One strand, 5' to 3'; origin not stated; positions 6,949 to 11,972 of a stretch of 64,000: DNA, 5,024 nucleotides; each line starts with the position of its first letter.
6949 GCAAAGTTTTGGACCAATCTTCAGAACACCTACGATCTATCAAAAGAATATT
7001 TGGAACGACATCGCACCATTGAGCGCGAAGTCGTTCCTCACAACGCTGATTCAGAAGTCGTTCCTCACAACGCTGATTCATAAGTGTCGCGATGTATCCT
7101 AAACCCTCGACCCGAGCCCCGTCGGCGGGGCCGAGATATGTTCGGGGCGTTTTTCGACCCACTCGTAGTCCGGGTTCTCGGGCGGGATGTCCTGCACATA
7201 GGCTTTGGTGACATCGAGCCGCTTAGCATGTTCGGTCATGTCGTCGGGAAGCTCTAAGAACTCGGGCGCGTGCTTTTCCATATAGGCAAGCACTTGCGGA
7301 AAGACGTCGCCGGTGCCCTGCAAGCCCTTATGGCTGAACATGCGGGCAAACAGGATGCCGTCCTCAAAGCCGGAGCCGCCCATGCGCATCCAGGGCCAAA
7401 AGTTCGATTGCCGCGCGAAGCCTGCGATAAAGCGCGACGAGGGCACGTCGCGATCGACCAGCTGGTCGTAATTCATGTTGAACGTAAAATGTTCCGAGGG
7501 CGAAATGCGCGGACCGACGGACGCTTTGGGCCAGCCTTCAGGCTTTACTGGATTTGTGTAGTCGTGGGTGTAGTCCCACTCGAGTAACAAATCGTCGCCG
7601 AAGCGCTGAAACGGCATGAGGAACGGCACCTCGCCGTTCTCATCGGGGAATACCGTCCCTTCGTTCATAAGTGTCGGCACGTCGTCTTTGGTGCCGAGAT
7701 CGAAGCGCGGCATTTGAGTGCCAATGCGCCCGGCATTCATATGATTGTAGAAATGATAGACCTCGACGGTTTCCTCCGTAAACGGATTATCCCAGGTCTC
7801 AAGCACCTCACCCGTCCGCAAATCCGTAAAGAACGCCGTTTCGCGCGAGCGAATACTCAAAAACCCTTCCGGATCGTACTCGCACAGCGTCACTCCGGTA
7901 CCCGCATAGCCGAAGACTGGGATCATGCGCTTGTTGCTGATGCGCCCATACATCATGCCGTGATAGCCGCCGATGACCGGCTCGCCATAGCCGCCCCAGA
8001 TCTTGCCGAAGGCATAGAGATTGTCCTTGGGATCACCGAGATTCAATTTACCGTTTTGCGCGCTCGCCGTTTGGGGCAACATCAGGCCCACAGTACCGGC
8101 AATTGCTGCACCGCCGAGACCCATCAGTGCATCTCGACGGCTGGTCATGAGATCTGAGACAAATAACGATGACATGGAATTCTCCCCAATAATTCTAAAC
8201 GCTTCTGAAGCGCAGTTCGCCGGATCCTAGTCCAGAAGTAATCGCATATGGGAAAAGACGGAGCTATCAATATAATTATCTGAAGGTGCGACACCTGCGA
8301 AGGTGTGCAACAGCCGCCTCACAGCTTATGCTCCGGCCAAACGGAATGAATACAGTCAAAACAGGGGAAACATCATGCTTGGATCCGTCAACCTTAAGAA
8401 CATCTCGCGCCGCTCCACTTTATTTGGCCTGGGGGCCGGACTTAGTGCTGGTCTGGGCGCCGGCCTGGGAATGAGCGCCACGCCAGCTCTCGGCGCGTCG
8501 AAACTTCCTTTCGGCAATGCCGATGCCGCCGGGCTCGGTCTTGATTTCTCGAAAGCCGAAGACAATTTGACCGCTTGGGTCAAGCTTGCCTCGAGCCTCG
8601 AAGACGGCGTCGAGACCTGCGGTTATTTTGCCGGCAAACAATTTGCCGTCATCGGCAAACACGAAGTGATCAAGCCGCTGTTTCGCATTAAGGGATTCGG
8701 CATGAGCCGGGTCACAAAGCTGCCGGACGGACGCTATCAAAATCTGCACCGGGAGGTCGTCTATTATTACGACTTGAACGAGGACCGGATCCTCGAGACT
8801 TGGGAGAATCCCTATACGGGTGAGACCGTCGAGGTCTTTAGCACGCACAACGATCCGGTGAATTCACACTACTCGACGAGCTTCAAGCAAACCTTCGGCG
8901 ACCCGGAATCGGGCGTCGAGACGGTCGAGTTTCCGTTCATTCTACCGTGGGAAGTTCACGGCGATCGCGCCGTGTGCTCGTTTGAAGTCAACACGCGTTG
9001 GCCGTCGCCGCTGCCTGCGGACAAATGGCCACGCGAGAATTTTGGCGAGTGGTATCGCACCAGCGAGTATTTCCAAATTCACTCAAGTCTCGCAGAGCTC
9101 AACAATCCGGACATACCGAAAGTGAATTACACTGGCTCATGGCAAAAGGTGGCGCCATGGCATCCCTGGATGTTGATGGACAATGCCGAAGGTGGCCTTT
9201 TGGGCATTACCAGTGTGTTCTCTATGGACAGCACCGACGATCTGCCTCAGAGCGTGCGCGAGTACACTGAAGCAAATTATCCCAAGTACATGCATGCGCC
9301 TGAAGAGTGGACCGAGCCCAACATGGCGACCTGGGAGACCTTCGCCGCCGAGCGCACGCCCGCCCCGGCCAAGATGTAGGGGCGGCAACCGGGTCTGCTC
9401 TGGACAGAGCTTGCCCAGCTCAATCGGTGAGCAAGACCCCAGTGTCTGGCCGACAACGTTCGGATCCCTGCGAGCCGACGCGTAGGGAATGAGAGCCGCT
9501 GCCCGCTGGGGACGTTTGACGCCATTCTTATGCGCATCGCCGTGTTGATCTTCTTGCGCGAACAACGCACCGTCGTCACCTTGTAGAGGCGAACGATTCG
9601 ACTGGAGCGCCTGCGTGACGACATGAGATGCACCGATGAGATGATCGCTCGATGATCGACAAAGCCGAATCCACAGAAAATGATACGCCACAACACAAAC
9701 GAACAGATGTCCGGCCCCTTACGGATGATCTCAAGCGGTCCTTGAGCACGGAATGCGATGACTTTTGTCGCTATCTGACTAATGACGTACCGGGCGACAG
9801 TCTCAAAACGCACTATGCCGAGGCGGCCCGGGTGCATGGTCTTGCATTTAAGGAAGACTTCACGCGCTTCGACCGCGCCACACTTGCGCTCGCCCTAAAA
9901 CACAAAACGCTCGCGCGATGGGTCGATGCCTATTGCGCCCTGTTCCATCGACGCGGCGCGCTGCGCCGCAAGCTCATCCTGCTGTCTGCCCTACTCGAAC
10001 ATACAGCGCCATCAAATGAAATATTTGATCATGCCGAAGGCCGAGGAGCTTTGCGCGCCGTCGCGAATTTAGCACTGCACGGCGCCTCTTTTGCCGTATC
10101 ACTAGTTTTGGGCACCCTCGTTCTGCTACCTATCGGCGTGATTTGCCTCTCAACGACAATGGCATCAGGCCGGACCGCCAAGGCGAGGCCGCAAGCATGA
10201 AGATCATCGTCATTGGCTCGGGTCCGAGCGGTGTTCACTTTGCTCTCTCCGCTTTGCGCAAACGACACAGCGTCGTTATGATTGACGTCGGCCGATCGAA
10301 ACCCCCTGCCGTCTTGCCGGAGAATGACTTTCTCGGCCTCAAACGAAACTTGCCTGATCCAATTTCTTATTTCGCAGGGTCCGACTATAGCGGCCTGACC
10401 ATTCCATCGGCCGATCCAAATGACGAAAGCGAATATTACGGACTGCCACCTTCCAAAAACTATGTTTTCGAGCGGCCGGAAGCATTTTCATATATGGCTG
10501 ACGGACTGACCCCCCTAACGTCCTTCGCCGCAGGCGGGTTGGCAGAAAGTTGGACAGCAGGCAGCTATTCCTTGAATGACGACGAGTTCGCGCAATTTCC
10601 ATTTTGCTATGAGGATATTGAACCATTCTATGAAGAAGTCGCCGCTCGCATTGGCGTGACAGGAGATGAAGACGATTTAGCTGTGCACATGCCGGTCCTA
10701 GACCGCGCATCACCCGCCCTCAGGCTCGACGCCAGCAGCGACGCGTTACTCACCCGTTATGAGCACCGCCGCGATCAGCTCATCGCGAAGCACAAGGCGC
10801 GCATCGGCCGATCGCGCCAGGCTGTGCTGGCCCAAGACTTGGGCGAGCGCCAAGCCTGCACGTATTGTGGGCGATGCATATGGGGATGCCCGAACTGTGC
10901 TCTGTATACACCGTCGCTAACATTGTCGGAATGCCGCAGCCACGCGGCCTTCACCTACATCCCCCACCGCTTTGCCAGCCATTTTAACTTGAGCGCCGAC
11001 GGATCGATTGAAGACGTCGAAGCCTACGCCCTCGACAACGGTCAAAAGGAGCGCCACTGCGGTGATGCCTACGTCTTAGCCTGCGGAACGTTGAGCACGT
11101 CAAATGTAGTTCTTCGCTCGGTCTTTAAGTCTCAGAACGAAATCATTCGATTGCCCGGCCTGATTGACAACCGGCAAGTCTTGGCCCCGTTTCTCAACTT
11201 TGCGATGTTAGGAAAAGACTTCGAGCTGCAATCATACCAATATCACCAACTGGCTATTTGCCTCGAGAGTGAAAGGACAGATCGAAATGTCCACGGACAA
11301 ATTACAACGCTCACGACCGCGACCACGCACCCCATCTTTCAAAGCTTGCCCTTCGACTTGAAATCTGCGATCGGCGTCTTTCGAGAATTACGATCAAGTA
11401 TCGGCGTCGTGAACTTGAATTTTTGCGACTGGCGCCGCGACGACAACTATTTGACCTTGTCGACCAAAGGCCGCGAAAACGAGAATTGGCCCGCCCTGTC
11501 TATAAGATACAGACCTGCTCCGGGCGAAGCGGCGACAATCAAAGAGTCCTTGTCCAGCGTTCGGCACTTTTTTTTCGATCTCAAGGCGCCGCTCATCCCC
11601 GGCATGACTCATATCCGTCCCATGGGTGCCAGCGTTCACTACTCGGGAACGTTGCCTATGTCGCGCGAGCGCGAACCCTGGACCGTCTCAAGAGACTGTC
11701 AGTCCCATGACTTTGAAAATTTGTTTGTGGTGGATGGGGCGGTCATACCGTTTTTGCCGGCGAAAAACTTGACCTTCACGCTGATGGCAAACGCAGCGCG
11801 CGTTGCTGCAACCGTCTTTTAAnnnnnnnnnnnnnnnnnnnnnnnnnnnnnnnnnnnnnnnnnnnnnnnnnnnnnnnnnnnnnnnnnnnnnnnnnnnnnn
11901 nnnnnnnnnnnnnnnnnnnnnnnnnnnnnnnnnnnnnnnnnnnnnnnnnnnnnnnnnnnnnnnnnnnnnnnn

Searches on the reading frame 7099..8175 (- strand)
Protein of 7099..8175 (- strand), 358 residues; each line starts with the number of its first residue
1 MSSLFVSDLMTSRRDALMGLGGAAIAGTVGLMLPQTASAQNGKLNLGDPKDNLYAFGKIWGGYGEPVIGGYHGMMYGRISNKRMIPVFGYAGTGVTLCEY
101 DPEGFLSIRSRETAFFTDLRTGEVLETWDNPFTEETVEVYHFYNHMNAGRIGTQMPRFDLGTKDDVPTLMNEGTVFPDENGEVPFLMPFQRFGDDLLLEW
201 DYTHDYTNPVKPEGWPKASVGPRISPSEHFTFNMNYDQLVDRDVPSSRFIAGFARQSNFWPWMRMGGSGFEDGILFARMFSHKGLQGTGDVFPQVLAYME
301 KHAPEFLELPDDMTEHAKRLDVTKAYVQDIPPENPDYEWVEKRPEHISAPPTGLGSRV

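Call 13: search_protein_families(library=pfam, proteins=[window:7099-8175:-], max_evalue=0.001)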
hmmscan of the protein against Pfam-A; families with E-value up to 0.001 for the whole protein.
window:7099-8175:- (358 aa): 1 family
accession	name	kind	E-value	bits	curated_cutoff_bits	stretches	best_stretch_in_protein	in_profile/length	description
PF08894.16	DUF1838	-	3.9e-24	86.2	25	1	70-316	7-219/232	Protein of unknown function (DUF1838)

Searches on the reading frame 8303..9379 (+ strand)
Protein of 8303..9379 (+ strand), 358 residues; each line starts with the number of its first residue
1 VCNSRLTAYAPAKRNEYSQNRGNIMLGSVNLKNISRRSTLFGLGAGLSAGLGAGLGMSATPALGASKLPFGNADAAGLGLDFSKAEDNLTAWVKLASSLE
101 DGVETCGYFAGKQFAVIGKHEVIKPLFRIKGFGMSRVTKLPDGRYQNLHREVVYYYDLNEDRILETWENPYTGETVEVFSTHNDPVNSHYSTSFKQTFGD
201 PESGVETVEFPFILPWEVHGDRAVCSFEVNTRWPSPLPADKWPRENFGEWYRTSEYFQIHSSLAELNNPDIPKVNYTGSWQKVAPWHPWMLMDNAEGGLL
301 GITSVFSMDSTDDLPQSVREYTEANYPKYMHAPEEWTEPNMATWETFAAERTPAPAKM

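Call 13: search_protein_families(library=pfam, proteins=[window:8303-9379:+], max_evalue=0.001)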
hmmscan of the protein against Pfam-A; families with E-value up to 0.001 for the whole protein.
window:8303-9379:+ (358 aa): 1 family
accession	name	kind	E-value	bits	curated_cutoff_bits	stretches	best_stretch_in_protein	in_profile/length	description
PF08894.16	DUF1838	-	6.8e-47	160.6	25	1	108-349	7-230/232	Protein of unknown function (DUF1838)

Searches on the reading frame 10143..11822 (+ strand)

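Call 13: search_protein_families(library=pfam, proteins=[window:10143-11822:+], max_evalue=0.001)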
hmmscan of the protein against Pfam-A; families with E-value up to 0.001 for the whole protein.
window:10143-11822:+ (559 aa): 2 families
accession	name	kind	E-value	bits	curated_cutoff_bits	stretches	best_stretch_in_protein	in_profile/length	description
PF05199.19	GMC_oxred_C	-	5.1e-13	50.2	24.6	1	433-551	3-139/139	GMC oxidoreductase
PF07992.20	Pyr_redox_2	-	0.00048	20.1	26.1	1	19-52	1-34/291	Pyridine nucleotide-disulphide oxidoreductase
